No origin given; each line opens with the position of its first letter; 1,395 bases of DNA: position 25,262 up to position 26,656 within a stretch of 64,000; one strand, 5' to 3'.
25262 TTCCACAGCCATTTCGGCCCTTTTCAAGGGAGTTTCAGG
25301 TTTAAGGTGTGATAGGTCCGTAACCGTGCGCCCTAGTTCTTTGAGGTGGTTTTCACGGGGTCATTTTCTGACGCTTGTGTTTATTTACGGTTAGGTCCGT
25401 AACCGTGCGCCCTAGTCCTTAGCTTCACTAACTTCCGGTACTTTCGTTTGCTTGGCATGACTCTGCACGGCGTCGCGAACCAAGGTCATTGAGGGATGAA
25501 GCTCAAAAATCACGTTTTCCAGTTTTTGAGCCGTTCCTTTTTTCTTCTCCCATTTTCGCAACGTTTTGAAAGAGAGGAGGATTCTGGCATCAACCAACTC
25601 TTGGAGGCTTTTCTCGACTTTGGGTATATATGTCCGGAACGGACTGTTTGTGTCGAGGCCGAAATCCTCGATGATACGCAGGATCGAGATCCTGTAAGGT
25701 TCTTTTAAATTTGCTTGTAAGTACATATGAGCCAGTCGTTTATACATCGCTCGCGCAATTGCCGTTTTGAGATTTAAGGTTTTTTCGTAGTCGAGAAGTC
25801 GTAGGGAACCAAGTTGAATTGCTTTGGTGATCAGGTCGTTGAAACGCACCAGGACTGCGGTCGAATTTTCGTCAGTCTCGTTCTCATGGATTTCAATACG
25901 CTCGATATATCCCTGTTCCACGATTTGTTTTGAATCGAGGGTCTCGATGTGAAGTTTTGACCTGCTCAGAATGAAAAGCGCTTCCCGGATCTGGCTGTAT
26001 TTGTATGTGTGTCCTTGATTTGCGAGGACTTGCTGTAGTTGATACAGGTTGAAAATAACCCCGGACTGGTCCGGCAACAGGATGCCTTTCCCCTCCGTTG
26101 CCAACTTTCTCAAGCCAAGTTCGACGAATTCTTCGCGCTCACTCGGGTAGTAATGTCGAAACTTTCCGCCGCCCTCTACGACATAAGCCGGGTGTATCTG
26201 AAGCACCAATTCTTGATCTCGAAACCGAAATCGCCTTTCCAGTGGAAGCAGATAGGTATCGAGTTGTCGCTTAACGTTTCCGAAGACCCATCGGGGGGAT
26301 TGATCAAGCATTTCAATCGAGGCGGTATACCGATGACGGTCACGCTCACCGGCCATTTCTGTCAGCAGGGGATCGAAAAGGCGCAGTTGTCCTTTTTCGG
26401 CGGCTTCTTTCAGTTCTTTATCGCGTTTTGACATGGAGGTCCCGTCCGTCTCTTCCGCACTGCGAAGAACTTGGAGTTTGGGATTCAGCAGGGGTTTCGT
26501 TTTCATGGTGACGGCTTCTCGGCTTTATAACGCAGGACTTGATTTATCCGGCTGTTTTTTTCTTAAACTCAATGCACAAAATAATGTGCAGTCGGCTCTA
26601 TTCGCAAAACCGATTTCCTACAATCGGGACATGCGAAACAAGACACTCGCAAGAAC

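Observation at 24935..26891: Plasmid-type replicon module: ten iterons, an AT-rich unwinding block, a Rep-like initiator and an XRE regulator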

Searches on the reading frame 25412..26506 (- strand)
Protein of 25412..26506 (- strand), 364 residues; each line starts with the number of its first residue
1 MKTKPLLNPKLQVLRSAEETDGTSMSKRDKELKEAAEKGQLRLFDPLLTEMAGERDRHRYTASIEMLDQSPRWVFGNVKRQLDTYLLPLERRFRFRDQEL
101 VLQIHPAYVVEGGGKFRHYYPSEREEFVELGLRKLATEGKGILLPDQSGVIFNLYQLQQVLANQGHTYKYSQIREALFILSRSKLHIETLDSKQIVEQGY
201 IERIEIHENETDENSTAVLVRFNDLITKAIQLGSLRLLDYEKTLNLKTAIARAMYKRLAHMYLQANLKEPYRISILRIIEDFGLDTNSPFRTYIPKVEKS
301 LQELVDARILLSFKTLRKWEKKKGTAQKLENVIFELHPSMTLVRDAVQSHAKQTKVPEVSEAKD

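Call 4: search_protein_families(library=pfam, proteins=[window:25412-26506:-], max_evalue=1)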
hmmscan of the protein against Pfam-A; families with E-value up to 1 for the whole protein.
window:25412-26506:- (364 aa): 0 families

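Call 5: search_protein_families(library=ncbifam, proteins=[window:25412-26506:-], max_evalue=1)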
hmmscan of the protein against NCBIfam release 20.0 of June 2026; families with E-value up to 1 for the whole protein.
window:25412-26506:- (364 aa): 0 families

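Call 10: find_homologous_proteins(query=window:25412-26506:-)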
Query window:25412-26506:- (364 aa): 2 proteins with E <= 0.001 among 2534 candidates.
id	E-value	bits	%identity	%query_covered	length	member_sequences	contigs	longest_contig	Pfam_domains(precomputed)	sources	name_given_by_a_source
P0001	6.1e-234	793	100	100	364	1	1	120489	-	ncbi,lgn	-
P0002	9.5e-110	385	56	93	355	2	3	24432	-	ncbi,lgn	-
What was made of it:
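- The NCBI contig is 120 kb and its topology is unknown (call 10).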

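Call 13: find_encoding_contigs(protein=P0002, flank=10000, max_places=6)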
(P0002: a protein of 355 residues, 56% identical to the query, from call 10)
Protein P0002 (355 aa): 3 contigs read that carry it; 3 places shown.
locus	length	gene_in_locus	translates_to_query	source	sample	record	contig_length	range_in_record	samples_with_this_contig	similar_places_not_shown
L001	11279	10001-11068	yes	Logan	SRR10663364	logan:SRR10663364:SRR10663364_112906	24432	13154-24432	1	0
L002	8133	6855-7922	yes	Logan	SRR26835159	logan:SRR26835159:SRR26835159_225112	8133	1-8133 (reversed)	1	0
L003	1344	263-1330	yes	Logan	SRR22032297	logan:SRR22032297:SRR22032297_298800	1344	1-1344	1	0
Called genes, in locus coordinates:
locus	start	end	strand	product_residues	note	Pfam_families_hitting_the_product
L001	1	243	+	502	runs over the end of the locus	-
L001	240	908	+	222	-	-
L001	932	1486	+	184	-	PF04350:PilO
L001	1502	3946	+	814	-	PF00437:T2SSE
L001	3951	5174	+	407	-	PF00482:T2SSF (faint)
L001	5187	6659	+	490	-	-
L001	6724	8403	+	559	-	PF00437:T2SSE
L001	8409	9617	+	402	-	-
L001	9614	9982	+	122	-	-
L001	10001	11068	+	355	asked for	-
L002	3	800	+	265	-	?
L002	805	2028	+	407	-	PF00482:T2SSF (faint)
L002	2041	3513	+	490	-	-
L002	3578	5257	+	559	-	PF00437:T2SSE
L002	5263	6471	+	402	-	-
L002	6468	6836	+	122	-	-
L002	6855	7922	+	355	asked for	-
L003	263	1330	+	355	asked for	-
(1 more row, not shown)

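Call 14: find_encoding_contigs(protein=P0001, flank=10000, max_places=4)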
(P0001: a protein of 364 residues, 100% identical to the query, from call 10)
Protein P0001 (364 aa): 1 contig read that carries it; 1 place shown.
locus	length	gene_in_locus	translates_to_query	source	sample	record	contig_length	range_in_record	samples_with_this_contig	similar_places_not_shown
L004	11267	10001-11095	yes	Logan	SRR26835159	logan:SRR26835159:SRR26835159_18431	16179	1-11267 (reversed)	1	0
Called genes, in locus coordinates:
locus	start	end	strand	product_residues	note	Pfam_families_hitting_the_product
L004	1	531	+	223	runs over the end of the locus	-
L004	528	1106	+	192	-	PF04350:PilO (weak)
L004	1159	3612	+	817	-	PF00437:T2SSE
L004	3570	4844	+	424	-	PF00482:T2SSF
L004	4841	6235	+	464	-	-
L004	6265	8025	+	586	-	PF00437:T2SSE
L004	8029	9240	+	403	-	-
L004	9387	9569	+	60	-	-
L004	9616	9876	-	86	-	PF13560:HTH_31, PF01381:HTH_3, PF13443:HTH_26 (weak)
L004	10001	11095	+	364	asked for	-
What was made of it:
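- rep lies at the 3' end of a long same-strand pilus-like gene cluster in both elements (calls 13, 14).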

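Call 23: find_related_loci(query=A1, collection=genome_contigs, flank=10000)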
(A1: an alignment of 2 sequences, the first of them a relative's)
Query A1 (364 aa) in genome_contigs; peptide patterns used: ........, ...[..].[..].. (x = any residue, [..] = any of these).
80 stretches matched a pattern, but none encodes a relative of the query by tblastn (E <= 1e-3).

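Call 24: search_solved_structures(query=A1, max_evalue=10, show_alignments=2)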
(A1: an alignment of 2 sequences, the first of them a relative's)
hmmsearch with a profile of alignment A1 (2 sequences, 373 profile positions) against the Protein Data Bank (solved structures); distinct sequences matched with E-value up to 10: 3.
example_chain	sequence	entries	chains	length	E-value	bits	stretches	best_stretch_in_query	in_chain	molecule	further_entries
2b6c_A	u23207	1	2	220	0.12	14.2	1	32-123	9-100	hypothetical protein EF3068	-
9m70_B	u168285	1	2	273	0.39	12.4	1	30-99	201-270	Acetyl-coenzyme A carboxylase carboxyl transferase subunit alpha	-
5mqf_G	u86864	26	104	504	1.1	11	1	266-347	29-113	Pre-mRNA-processing factor 19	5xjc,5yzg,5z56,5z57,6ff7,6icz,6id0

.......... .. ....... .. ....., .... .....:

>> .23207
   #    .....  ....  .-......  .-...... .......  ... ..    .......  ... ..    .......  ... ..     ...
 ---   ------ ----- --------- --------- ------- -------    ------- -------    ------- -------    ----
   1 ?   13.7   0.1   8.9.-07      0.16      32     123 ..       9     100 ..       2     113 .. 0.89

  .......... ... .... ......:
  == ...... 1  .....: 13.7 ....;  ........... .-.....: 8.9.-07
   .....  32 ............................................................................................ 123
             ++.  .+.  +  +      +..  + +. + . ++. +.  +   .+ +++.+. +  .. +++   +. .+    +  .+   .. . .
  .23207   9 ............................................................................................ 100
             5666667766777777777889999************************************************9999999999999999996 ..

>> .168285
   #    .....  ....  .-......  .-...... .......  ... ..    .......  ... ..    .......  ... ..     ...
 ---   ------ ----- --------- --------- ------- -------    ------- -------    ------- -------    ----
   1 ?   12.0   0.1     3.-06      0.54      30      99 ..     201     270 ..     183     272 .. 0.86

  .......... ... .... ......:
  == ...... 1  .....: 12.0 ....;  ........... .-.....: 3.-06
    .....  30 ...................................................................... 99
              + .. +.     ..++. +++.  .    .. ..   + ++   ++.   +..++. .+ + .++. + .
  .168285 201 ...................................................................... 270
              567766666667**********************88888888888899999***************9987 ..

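Call 25: search_protein_families(library=phrogs, proteins=[window:25412-26506:-], max_evalue=1)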
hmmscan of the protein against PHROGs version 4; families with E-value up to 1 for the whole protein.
window:25412-26506:- (364 aa): 3 families
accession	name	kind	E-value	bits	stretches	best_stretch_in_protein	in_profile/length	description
phrog_7177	-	unknown function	0.061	14.1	1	189-243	19-73/103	-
phrog_817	-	tail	0.22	11.9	1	165-227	83-145/200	tail fiber protein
phrog_37817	-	unknown function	0.28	12.2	0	140-161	40-61/147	-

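Call 26: search_dna_similar(query=window:25412-26506:-, collection=plasmids, mode=protein, max_evalue=1)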
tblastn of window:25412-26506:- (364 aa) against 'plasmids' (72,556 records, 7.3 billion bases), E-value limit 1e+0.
Records with a match: 1302; places in all: 1320; records where one place covers at least 80% of the query: 63.
Best place of each record, by identity: <60% 1302.
By first word of the organism name: Klebsiella 342; Salmonella 219; Escherichia 193; Pseudomonas 122; Citrobacter 82; Providencia 49; Enterobacter 49; Vibrio 31; Aeromonas 27; Azospirillum 23; and 46 more.
By predicted mobility (MOB-suite, as given by PLSDB): conjugative 1017; non-mobilizable 196; mobilizable 89.
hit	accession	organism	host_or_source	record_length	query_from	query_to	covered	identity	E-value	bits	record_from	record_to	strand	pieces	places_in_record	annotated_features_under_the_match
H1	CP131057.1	Hyphomicrobiales bacterium UR115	tomato,bacteria,rhizosphere soil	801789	22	345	89%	30.1%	6e-34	140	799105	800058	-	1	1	none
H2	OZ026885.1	Candidatus Methylocalor cossyra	-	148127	40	345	84%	31.5%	3e-28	123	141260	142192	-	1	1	Replication protein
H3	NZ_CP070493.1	Methylococcus sp. EFPC2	pure culture,stream biofilm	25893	34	345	86%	30.8%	5e-24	110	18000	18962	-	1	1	replication protein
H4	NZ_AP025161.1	Acidithiobacillus ferrooxidans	-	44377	40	358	88%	30.0%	2e-29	127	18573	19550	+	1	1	replication protein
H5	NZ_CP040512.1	Acidithiobacillus ferrooxidans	-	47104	40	358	88%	30.0%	2e-29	127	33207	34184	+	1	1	replication protein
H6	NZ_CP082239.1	Acidithiobacillus ferrooxidans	cell culture,soil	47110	40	358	88%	30.0%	2e-29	127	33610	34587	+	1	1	replication protein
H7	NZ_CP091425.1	Methylobacter sp. YRD-M1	isolate,wetland soil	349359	40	358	88%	29.5%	6e-29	125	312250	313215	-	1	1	replication protein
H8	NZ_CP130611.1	Halomonas sp. HAL1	Cell culture,soil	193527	6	356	96%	26.6%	4e-35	143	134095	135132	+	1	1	hypothetical protein | histone-like nucleoid-structuring protein, MvaT/MvaU family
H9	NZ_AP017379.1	Desulfovibrio ferrophilus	-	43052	4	354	96%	26.5%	1e-25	115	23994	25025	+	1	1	hypothetical protein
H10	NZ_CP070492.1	Methylococcus sp. EFPC2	pure culture,stream biofilm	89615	33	345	86%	29.4%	6e-27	119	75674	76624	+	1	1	replication protein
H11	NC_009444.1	Pseudomonas fluorescens SBW25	-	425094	12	364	97%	25.9%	4e-24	111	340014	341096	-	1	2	replication protein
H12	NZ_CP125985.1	Pseudomonas rhodesiae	cell culture,brewery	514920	12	364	97%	25.9%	4e-24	111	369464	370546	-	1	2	replication protein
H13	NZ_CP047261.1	Pseudomonas syringae pv. maculicola str. ES4326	-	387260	12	364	97%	25.9%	8e-24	110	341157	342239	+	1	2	hypothetical protein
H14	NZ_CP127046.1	Pseudomonas amygdali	Cucumis sativus,Culture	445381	12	364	97%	25.9%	1e-23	110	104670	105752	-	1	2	hypothetical protein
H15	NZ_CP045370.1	Microbulbifer sp. THAF38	pure culture,Surface of a polyethylene ...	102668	24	350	90%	28.0%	3e-23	108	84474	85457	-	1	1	RepB family plasmid replication initiator protein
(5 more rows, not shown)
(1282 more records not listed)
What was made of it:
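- Some relatives sit on replicons of 0.4-0.8 Mb (call 26).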

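Call 27: predict_structure(alignment_id=A1)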
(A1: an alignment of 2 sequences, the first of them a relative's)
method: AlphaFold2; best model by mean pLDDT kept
length: 364 residues; sequences in the alignment: 2
mean_pLDDT: 42.1   pTM: 0.29
mean pLDDT of the five models: 42.1, 40.1, 36.9, 32.7, 32.0
residues with pLDDT >= 90: 0; 70-90: 20; 50-70: 97; < 50: 247
segments of 3 or more residues with pLDDT < 50: 1-139, 179-202, 208-214, 225-227, 229-267, 281-283, 325-328, 340-364
pLDDT, mean of each block of 10 residues (from residue 1): 28 26 41 36 28 31 23 20 25 28 27 25 34 45 54 61 54 51 40 39 49 52 50 35 31 40 46 66 52 68 58 73 49 68 36 29 27
secondary structure, 60 per line:
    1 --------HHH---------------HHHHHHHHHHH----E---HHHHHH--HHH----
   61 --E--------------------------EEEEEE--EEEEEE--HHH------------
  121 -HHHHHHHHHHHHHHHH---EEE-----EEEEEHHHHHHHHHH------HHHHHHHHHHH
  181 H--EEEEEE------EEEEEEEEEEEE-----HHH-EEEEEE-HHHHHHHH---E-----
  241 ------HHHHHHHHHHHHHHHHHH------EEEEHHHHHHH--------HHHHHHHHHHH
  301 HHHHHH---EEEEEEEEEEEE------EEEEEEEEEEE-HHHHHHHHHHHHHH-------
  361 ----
elements in order: H27-37 H46-51 E90-95 E98-103 H122-137 E141-143 E149-153 H154-163 H170-181 E184-189 E196-207 E217-222 H224-231 H247-264 E271-274 H275-281 H290-306 E310-321 E328-338 H340-353
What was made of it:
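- Tried and rejected: The first AF2 run, with only 2 sequences, was unusable (pLDDT 42, call 27).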

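Call 28: get_annotated_region(hit=H4, flank=2500)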
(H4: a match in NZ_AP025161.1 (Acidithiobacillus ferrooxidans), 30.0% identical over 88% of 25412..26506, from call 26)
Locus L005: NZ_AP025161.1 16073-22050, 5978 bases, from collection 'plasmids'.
description: Acidithiobacillus ferrooxidans strain NFP31 plasmid pACF1, complete sequence
organism: Acidithiobacillus ferrooxidans (NCBI taxid 920)
taxonomy: Bacteria; Pseudomonadota; Acidithiobacillia; Acidithiobacillales; Acidithiobacillaceae; Acidithiobacillus; Acidithiobacillus ferrooxidans
host: -; source: -; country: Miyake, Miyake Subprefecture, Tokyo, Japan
typing (MOB-suite, as given by PLSDB): non-mobilizable; replicon rep_cluster_673
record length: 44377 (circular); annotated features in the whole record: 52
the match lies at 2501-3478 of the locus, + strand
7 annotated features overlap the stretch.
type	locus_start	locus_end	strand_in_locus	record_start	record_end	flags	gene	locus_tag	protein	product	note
CDS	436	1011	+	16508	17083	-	-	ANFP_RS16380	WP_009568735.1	recombinase family protein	GO:0006310 - DNA recombination [Evidence IEA]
CDS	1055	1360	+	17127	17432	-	-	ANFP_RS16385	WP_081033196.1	recombinase family protein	GO:0006310 - DNA recombination [Evidence IEA]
CDS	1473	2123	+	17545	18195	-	-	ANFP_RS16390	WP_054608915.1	ParA family protein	-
CDS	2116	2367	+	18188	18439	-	-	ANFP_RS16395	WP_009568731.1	hypothetical protein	-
CDS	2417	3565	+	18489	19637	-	-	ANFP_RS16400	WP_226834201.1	replication protein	-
CDS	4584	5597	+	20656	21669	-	-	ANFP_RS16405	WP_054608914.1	IS30-like element IST3091 family transposase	GO:0006313 - DNA transposition [Evidence IEA]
CDS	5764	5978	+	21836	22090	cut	-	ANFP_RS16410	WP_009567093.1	type II toxin-antitoxin system Phd/YefM family antitoxin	-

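Call 29: get_annotated_region(hit=H15, flank=2500)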
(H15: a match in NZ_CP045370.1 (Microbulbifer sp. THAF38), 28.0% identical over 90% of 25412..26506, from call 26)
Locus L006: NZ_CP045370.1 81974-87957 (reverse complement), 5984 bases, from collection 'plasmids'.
description: Microbulbifer sp. THAF38 plasmid pTHAF38_a, complete sequence
organism: Microbulbifer sp. THAF38 (NCBI taxid 2587856)
taxonomy: Bacteria; Pseudomonadota; Gammaproteobacteria; Cellvibrionales; Microbulbiferaceae; Microbulbifer; Microbulbifer sp. THAF38
host: -; source: pure culture,Surface of a polyethylene microplastic particle present in tank 6 of a marine aquarium ...; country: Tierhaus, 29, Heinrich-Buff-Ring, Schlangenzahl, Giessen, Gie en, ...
typing (MOB-suite, as given by PLSDB): conjugative; relaxase MOBH; mating-pair formation MPF_F
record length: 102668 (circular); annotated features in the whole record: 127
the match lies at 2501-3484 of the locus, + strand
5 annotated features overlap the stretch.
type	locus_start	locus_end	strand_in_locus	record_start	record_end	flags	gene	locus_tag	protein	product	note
CDS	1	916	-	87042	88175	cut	-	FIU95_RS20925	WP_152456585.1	ParB/RepB/Spo0J family partition protein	GO:0007059 - chromosome segregation [Evidence IEA]; GO:0000910 - cytokinesis [Evidence IEA]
CDS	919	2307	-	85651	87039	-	-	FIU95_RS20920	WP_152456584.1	AAA family ATPase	-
CDS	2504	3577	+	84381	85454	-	-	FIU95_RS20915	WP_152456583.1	RepB family plasmid replication initiator protein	GO:0006270 - DNA replication initiation [Evidence IEA]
CDS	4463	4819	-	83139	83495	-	-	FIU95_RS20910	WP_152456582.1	hypothetical protein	-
CDS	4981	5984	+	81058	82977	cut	mobH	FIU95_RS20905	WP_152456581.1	MobH family relaxase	-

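Call 30: get_annotated_region(hit=H11, flank=2500)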
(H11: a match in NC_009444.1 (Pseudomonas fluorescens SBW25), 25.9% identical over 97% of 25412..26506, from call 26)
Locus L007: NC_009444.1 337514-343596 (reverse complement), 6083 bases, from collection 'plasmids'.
description: Pseudomonas fluorescens SBW25 plasmid pQBR103, complete sequence
organism: Pseudomonas fluorescens SBW25 (NCBI taxid 216595)
taxonomy: Bacteria; Pseudomonadota; Gammaproteobacteria; Pseudomonadales; Pseudomonadaceae; Pseudomonas; Pseudomonas fluorescens; Pseudomonas fluorescens SBW25
host: -; source: -; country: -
typing (MOB-suite, as given by PLSDB): non-mobilizable; replicon rep_cluster_1081; mating-pair formation MPF_I
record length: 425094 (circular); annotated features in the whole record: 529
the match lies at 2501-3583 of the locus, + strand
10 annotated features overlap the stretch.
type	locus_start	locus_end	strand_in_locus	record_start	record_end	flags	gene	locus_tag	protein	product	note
CDS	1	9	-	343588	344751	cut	-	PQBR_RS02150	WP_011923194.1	phosphoadenosine phosphosulfate reductase family protein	-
CDS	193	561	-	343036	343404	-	-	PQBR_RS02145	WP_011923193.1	hypothetical protein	-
CDS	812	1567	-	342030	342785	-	-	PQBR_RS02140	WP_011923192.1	hypothetical protein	-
CDS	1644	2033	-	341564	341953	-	-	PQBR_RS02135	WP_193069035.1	hypothetical protein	-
CDS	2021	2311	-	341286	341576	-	-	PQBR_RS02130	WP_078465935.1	hypothetical protein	-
CDS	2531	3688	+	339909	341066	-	-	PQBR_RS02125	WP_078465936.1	replication protein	-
CDS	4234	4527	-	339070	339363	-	-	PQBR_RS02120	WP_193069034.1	hypothetical protein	-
CDS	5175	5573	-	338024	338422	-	-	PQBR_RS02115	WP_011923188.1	hypothetical protein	-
CDS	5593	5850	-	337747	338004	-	-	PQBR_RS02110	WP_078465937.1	hypothetical protein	-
CDS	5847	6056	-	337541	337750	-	-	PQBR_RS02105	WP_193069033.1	hypothetical protein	-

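Call 31: search_protein_families(library=pfam, proteins=[L005:2417-3565:+, L006:2504-3577:+, L007:2531-3688:+], max_evalue=1)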
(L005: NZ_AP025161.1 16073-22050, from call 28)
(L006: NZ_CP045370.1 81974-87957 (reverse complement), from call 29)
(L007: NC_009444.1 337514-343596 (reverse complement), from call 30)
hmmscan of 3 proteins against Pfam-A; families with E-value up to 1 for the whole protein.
L005:2417-3565:+ (382 aa): 0 families

L006:2504-3577:+ (357 aa): 1 family
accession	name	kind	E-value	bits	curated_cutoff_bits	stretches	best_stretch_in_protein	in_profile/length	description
PF01051.27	Rep3_N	-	0.009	16.8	22.4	1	130-242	36-141/141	Initiator Replication protein, WH1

L007:2531-3688:+ (385 aa): 1 family
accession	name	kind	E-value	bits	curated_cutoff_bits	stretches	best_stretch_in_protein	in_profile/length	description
PF21933.2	MCM5_C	-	0.17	12.3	27.2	1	129-162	12-43/59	MCM5, C-terminal domain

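Call 33: search_protein_representatives(alignment_id=A1)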
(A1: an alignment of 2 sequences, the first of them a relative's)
Query: 2 sequences, 373 profile positions. Proteins with E-value up to 0.001 (for the whole library): 1043; up to 1e-10: 769; up to 1e-30: 197. The best 150 are listed.
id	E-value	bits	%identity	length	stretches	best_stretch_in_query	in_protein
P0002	2.0e-214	727.5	-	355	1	14-373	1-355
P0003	1.3e-62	227.9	-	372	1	51-365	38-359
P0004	1.1e-61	224.9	-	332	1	57-363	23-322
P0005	2.6e-61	223.7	-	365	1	57-358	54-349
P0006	5.8e-58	212.7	-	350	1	59-364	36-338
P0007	3.6e-57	210.0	-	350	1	57-354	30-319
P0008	6.7e-57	209.2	-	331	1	28-346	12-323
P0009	1.4e-56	208.1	-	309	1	57-364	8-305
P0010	3.7e-56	206.7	-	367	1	15-362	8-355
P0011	5.4e-56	206.2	-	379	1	33-365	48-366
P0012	5.5e-55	202.9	-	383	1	56-362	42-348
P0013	1.1e-54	201.9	-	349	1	57-363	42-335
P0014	1.8e-54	201.1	-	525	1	55-362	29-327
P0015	2.3e-54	200.8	-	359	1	33-365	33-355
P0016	4.1e-54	200.0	-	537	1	55-360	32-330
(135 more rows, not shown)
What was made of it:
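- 25412..26506 (-): rep: 364-aa initiator (pI 9.2), a distant member of the IncA/C RepA family with a double winged-helix fold. HMMER finds 1043 relatives (call 33).
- An exhaustive HMMER search finds 1043 cluster representatives, 197 of them at E<=1e-30 (call 33).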

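Call 35: find_homologous_proteins(query=A2, max_evalue=1e-10)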
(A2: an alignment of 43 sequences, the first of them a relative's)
Query A2 (43 sequences) (364 aa, profile of the alignment): 3 proteins with E <= 1e-10 among 6615 candidates.
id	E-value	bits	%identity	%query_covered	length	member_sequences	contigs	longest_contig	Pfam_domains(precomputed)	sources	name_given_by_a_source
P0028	4.5e-111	389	33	70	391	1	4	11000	-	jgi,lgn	jgi:hypothetical protein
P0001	8.2e-106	372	100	100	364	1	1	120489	-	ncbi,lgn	-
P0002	8.7e-105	368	56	93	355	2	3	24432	-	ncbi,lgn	-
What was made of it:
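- Tried and rejected: A word-indexed protein search with the 43-sequence profile returned only 3 proteins (call 35).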

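Call 36: search_solved_structures(query=A2, max_evalue=10, show_alignments=2)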
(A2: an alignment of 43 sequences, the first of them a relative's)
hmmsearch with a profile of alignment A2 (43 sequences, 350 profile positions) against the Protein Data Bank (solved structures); distinct sequences matched with E-value up to 10: 0.
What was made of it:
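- There is no sequence-level PDB match (calls 24, 36).
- Tried and rejected: PDB sequence searches with a 2-sequence and a 43-sequence profile (calls 24, 36).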
